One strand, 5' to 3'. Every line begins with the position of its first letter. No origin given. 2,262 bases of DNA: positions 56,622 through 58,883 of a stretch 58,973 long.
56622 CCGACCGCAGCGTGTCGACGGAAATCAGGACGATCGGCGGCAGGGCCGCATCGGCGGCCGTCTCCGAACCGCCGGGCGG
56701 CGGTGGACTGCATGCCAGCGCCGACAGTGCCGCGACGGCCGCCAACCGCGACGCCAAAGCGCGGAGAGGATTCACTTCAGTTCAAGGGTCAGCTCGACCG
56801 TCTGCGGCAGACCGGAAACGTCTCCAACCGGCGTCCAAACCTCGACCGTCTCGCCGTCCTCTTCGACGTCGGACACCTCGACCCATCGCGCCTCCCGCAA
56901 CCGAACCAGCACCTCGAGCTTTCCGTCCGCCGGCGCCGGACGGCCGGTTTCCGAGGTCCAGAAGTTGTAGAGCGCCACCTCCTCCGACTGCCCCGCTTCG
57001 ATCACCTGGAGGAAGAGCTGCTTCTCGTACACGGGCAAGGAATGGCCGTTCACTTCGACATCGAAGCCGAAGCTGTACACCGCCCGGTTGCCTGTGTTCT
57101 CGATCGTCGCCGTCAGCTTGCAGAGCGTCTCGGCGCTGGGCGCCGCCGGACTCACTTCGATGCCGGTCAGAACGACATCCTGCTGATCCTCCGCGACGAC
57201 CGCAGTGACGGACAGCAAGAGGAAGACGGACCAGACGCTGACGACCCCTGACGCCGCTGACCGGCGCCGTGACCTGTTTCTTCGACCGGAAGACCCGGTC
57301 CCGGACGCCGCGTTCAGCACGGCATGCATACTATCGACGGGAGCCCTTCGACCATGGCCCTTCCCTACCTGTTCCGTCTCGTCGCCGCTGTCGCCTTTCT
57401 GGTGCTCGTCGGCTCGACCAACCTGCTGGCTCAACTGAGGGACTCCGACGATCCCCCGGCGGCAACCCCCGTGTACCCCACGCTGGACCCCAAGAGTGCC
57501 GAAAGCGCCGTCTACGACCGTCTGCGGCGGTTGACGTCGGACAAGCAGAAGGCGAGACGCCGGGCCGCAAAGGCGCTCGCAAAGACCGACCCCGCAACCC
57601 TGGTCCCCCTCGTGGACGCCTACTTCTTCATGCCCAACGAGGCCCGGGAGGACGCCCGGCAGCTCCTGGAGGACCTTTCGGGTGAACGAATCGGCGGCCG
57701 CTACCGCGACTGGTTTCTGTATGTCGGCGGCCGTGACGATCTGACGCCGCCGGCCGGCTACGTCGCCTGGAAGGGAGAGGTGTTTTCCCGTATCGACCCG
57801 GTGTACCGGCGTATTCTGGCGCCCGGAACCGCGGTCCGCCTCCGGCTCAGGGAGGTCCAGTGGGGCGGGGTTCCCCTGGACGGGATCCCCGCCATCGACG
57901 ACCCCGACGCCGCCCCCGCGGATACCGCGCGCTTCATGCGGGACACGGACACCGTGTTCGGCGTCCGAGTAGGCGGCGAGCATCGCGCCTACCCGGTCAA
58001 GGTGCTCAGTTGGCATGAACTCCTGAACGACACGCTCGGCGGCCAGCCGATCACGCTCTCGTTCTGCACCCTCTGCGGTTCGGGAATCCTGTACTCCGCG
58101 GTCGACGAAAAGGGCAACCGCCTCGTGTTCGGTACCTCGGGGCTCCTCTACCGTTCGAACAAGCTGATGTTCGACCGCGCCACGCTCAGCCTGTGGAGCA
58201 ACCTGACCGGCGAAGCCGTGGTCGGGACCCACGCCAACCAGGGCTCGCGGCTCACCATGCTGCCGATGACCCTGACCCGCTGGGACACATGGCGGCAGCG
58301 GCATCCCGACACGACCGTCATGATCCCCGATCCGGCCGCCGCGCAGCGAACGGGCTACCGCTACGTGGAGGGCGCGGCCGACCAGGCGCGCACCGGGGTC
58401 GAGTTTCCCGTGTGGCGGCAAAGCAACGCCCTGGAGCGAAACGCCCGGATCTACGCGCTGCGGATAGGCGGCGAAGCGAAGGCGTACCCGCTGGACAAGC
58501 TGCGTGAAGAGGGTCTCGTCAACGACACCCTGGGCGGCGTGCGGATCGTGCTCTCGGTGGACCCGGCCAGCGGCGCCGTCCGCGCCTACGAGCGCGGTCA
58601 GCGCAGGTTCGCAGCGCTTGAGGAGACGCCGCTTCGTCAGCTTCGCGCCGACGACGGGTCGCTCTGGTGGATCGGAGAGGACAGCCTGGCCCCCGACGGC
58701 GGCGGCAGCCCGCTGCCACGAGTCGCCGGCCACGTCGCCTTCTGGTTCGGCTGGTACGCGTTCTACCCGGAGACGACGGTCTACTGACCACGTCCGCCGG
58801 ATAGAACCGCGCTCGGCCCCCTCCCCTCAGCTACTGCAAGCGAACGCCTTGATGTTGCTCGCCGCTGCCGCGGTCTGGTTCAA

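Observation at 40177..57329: Duplicated pairing of Thr-type sulfatase-like/TPR fusions with VWA proteins: candidate undescribed envelope system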

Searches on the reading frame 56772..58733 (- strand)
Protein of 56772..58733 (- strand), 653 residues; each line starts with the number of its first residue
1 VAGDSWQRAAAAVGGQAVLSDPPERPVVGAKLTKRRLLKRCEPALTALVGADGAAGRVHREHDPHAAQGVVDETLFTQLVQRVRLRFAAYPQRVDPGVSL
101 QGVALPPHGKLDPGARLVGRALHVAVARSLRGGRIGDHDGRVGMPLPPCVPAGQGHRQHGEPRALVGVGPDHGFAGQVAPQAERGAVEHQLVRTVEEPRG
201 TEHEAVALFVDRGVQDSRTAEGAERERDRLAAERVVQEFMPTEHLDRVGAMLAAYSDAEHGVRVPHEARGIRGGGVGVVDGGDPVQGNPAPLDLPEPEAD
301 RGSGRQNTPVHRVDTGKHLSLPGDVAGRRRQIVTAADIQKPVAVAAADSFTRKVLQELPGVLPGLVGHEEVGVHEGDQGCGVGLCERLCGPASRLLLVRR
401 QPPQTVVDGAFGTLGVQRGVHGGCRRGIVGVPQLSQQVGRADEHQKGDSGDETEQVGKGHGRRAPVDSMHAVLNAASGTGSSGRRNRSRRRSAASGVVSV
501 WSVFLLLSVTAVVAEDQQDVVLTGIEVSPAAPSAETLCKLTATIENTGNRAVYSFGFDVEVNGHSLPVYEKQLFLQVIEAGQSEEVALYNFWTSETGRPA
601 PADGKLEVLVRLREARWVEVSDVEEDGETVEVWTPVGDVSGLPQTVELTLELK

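Call 3: search_protein_families(library=pfam, proteins=[window:56772-58733:-], max_evalue=0.01)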
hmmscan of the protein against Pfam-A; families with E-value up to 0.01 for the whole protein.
window:56772-58733:- (653 aa): 1 family
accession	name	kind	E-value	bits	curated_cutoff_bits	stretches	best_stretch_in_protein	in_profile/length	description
PF07705.17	CARDB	-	8.4e-05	23.2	22.7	1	525-593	8-72/101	CARDB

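Call 4: search_protein_families(library=ncbifam, proteins=[window:56772-58733:-], max_evalue=0.01)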
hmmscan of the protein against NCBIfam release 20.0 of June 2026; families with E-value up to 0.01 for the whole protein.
window:56772-58733:- (653 aa): 0 families
